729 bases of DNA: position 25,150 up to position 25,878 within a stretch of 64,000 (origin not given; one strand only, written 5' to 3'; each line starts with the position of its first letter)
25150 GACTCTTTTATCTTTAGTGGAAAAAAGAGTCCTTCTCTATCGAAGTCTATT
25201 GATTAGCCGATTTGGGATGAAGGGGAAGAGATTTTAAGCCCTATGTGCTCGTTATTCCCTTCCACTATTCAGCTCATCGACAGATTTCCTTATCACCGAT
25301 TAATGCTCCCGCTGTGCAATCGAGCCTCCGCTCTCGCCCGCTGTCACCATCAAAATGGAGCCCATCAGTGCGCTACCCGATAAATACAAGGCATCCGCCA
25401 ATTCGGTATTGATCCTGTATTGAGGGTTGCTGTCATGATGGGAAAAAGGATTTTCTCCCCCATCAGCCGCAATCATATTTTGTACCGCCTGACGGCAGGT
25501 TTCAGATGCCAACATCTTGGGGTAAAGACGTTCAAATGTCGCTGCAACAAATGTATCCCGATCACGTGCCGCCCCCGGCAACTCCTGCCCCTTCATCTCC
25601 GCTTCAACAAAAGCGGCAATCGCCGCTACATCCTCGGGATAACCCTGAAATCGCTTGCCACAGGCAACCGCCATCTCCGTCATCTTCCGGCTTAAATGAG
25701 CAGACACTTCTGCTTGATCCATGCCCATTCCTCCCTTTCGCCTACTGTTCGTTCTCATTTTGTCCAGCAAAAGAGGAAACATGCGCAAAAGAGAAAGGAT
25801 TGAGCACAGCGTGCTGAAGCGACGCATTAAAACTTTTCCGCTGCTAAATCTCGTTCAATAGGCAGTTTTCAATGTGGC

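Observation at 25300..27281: Two uncharacterised co-oriented genes (A: 139 aa acidic, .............; B: 142 aa) between an M23 peptidase and tandem thermitase-like proteases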

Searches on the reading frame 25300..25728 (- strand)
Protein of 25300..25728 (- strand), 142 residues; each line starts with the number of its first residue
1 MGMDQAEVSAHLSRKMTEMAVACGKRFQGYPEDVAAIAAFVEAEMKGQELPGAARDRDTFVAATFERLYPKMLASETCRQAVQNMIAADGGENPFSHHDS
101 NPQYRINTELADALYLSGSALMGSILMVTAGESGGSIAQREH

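Call 3: search_protein_families(library=pfam, proteins=[window:25300-25728:-], max_evalue=0.1)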
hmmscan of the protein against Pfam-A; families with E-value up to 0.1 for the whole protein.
window:25300-25728:- (142 aa): 0 families

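Call 4: search_protein_families(library=ncbifam, proteins=[window:25300-25728:-], max_evalue=0.1)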
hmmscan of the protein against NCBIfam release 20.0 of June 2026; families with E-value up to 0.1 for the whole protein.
window:25300-25728:- (142 aa): 0 families

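Call 6: find_homologous_proteins(query=window:25300-25728:-, max_evalue=0.001)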
Query window:25300-25728:- (142 aa): 10 proteins with E <= 0.001 among 86 candidates.
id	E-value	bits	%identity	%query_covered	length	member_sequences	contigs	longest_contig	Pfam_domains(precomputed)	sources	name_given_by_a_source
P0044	2.0e-85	301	100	99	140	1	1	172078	-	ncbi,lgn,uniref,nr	ncbi:hypothetical protein [Desmospora activa]|uniref:Uncharacterized protein n=1 Tax=Desmospora acti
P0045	2.9e-69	249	83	97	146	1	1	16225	-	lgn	-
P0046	2.8e-60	220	72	99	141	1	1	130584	-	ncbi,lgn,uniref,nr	ncbi:hypothetical protein [Desmospora profundinema]|uniref:Uncharacterized protein n=1 Tax=Desmospor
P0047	2.6e-53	197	66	97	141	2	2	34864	-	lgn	-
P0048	1.9e-45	172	60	99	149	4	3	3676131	-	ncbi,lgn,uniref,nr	ncbi:hypothetical protein ACFQ5F_00255 [Kroppenstedtia eburnea]|uniref:hypothetical protein n=1 Tax=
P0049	6.6e-45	170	59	99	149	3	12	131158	-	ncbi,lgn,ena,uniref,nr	ncbi:hypothetical protein GCM10007416_22440 [Kroppenstedtia guangzhouensis]|uniref:Uncharacterized p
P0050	2.0e-44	169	59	97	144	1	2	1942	-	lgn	-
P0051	3.0e-44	168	59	99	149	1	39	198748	-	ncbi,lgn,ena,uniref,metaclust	ncbi:hypothetical protein JOD24_003397 [Kroppenstedtia sanguinis]|uniref:Uncharacterized protein n=1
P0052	2.0e-40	156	53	98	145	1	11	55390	-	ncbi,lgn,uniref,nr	ncbi:hypothetical protein [Melghirimyces algeriensis]|uniref:Uncharacterized protein n=1 Tax=Melghir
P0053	3.9e-40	155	56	99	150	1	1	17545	-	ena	-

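Call 26: predict_structure(alignment_id=A2)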
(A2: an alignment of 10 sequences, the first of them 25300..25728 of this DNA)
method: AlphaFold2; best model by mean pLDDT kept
length: 142 residues; sequences in the alignment: 10
mean_pLDDT: 48.9   pTM: 0.34
mean pLDDT of the five models: 48.9, 47.2, 46.9, 46.6, 44.4
residues with pLDDT >= 90: 0; 70-90: 0; 50-70: 71; < 50: 71
segments of 3 or more residues with pLDDT < 50: 1-13, 15-17, 89-120, 123-142
pLDDT, mean of each block of 10 residues (from residue 1): 40 48 55 63 58 54 60 56 52 39 39 46 43 34 37
secondary structure, 60 per line:
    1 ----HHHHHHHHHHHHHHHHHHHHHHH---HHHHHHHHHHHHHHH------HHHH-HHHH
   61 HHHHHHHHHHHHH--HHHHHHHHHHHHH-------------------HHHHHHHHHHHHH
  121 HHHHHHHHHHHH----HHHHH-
elements in order: H5-27 H31-45 H52-55 H57-73 H76-88 H108-132 H137-141

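Call 27: find_encoding_contigs(protein=P0048, flank=7000, max_places=1)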
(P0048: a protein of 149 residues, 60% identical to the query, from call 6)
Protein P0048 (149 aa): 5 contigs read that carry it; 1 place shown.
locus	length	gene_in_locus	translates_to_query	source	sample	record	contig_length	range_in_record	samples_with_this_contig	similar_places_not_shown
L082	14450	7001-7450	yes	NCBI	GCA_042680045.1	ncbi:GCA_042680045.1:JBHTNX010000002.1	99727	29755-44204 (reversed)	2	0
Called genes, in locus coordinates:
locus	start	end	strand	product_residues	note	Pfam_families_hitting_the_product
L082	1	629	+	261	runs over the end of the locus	PF04542:Sigma70_r2, PF04539:Sigma70_r3, PF08281:Sigma70_r4_2 (weak), PF04545:Sigma70_r4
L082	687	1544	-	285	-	PF02634:FdhD-NarQ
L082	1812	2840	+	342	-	PF24568:CC_PcsB, PF05257:CHAP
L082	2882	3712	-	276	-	PF02540:NAD_synthase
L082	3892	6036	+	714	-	PF09371:Tex_N, PF22706:Tex_central_region, PF14639:YqgF, PF16921:Tex_YqgF, PF14635:HHH_7 (weak), PF12836:HHH_3, PF17674:HHH_9, PF00575:S1, +1 more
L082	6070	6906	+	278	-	PF01551:Peptidase_M23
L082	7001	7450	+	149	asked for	-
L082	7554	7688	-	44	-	PF26301:spore_CmpA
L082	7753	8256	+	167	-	PF10263:SprT-like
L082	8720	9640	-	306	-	PF00892:EamA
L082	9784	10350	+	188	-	PF14595:Thioredoxin_9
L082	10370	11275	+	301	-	PF02826:2-Hacid_dh_C, PF03446:NAD_binding_2, PF03807:F420_oxidored, PF07991:KARI_N (weak), PF14833:NAD_binding_11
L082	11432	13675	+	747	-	PF07690:MFS_1, PF12832:MFS_1_like, PF02618:YceG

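Call 28: find_encoding_contigs(protein=P0052, flank=7000, max_places=1)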
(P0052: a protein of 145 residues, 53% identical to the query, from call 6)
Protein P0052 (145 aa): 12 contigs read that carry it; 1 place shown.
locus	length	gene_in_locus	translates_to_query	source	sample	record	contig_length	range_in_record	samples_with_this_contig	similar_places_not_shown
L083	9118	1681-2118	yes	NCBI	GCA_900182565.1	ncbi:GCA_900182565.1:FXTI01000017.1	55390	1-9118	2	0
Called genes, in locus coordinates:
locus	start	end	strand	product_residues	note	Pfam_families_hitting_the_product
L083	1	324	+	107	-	PF07282:Cas12f1-like_TNB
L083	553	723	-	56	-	-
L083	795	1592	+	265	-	PF04199:Cyclase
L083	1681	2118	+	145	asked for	-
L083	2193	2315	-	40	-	PF26301:spore_CmpA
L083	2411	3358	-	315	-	PF00892:EamA, PF03151:TPT (faint), PF00892:EamA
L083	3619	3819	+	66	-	-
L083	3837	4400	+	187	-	PF14595:Thioredoxin_9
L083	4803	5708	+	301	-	PF02826:2-Hacid_dh_C, PF03446:NAD_binding_2, PF03807:F420_oxidored (weak), PF14833:NAD_binding_11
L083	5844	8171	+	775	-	PF07690:MFS_1, PF02618:YceG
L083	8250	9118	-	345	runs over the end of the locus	PF00899:ThiF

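Call 29: find_encoding_contigs(protein=P0046, flank=7000, max_places=1)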
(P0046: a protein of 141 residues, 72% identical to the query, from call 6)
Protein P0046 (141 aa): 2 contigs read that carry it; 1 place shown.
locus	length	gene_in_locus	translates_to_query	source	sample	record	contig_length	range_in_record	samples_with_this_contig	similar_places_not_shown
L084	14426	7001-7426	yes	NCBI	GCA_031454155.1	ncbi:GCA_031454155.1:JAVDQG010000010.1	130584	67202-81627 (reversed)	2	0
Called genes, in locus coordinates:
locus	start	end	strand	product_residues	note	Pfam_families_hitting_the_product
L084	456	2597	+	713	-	PF09371:Tex_N, PF22706:Tex_central_region, PF14639:YqgF, PF16921:Tex_YqgF, PF14635:HHH_7, PF12836:HHH_3, PF17674:HHH_9, PF00575:S1, +1 more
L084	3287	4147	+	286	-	PF01551:Peptidase_M23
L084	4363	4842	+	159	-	PF14040:DNase_NucA_NucB (weak)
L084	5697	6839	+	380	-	PF22148:Fervidolysin_NPro-like, PF00082:Peptidase_S8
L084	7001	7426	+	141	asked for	-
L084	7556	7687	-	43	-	PF26301:spore_CmpA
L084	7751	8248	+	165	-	PF10263:SprT-like, PF17283:Zn_ribbon_SprT (weak)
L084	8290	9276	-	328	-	PF00892:EamA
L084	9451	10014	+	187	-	PF14595:Thioredoxin_9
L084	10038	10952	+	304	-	PF02826:2-Hacid_dh_C, PF03446:NAD_binding_2, PF03807:F420_oxidored (weak), PF14833:NAD_binding_11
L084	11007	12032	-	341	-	PF00899:ThiF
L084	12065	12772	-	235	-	PF02597:ThiS, PF02391:MoaE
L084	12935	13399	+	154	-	-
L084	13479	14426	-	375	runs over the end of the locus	PF00155:Aminotran_1_2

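Call 53: find_encoding_contigs(protein=P0047, flank=7000, max_places=1)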
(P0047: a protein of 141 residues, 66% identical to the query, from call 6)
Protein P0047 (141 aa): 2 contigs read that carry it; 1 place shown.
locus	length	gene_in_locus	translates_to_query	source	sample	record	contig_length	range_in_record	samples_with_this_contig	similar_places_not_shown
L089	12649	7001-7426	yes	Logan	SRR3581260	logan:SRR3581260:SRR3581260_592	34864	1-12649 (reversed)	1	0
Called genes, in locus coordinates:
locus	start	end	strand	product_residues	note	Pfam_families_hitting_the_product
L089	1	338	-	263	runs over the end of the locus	PF06182:ABC2_membrane_6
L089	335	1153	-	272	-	PF06182:ABC2_membrane_6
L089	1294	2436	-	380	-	PF01145:Band_7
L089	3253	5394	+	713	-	PF09371:Tex_N, PF22706:Tex_central_region, PF14639:YqgF, PF16921:Tex_YqgF, PF14635:HHH_7, PF12836:HHH_3, PF17674:HHH_9, PF00575:S1, +1 more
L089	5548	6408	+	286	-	PF01551:Peptidase_M23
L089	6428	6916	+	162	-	-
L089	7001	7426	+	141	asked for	-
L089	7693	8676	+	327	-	PF07070:Spo0M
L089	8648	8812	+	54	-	-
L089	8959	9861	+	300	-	PF01370:Epimerase, PF08338:DUF1731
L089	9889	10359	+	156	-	PF03073:TspO_MBR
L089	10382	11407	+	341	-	PF04463:2-thiour_desulf, PF08349:DUF1722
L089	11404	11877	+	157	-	PF03364:Polyketide_cyc (weak)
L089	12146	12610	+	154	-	PF10263:SprT-like, PF17283:Zn_ribbon_SprT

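Call 54: find_encoding_contigs(protein=P0045, flank=7000, max_places=1)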
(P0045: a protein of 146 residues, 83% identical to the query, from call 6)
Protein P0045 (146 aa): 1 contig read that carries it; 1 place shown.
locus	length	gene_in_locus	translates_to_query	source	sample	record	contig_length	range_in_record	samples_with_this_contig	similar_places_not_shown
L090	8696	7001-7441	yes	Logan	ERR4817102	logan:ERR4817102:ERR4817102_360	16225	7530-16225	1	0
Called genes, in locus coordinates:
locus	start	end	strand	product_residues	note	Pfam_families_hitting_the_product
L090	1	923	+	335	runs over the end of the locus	PF12802:MarR_2 (weak), PF13412:HTH_24 (weak), PF04198:Sugar-bind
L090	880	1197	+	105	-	-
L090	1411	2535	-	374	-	PF01145:Band_7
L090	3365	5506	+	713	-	PF09371:Tex_N, PF22706:Tex_central_region, PF14639:YqgF, PF16921:Tex_YqgF, PF14635:HHH_7, PF12836:HHH_3, PF17674:HHH_9, PF00575:S1, +1 more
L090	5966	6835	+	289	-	PF01551:Peptidase_M23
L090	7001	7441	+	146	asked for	-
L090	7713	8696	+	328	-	?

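Call 58: search_protein_representatives(alignment_id=A2)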
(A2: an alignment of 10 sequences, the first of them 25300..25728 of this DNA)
Query: 10 sequences, 145 profile positions. Proteins with E-value up to 0.001 (for the whole library): 7; up to 1e-10: 5; up to 1e-30: 3. The best 7 are listed.
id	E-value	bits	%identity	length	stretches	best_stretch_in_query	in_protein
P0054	7.4e-52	191.4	-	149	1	1-140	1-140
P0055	9.6e-48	178.0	-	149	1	1-134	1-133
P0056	7.8e-39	149.1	-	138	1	1-134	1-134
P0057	5.6e-25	104.2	-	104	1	18-83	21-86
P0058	1.5e-11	60.7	-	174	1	11-93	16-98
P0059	2.3e-08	50.3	-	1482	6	33-54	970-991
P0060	3.2e-04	36.9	-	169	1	10-86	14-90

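Call 72: search_protein_families(library=phrogs, proteins=[window:25300-25722:-], max_evalue=0.1)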
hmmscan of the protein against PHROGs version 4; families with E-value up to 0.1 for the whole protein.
window:25300-25722:- (140 aa): 0 families

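Call 73: search_protein_families(library=padloc, proteins=[window:25300-25722:-], max_evalue=0.1)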
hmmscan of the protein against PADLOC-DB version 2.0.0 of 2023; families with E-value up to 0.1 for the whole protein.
window:25300-25722:- (140 aa): 0 families

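Call 88: search_protein_families(library=pfam, proteins=[L084:4354-4839:+], max_evalue=0.01)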
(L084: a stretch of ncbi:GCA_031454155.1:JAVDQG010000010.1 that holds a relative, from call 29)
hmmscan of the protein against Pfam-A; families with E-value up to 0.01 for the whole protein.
L084:4354-4839:+ (162 aa): 1 family
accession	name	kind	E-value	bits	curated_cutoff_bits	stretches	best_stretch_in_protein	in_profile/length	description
PF14040.12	DNase_NucA_NucB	-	1.6e-05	25.8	23.8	1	106-155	44-95/100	Deoxyribonuclease NucA/NucB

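Call 89: search_solved_structures(query=A2, max_evalue=10, show_alignments=1)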
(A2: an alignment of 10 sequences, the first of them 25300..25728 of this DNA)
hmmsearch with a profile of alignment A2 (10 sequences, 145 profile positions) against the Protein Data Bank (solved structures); distinct sequences matched with E-value up to 10: 1.
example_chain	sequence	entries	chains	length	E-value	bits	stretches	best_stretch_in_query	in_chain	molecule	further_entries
2gag_B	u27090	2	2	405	1.6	11.9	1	37-80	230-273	heterotetrameric sarcosine oxidase beta-subunit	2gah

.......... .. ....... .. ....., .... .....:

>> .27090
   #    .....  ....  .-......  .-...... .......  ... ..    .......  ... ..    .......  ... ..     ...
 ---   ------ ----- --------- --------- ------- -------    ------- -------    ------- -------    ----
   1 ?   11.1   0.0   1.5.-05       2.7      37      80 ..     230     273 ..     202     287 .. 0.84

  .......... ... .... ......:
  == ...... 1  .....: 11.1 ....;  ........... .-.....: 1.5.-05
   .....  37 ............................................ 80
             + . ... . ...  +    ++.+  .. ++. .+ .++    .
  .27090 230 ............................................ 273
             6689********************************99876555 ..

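Call 90: search_protein_families(library=pfam, alignment_id=A2, max_evalue=10)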
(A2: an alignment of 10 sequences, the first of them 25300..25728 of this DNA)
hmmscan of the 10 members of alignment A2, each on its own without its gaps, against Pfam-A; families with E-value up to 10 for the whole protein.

A. member 1, window:25300-25728:- (142 aa): 0 families

B. families by the number of members that match (of 10 scanned): 1 family
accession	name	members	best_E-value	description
PF12780.13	AAA_8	1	0.065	P-loop containing dynein motor region D4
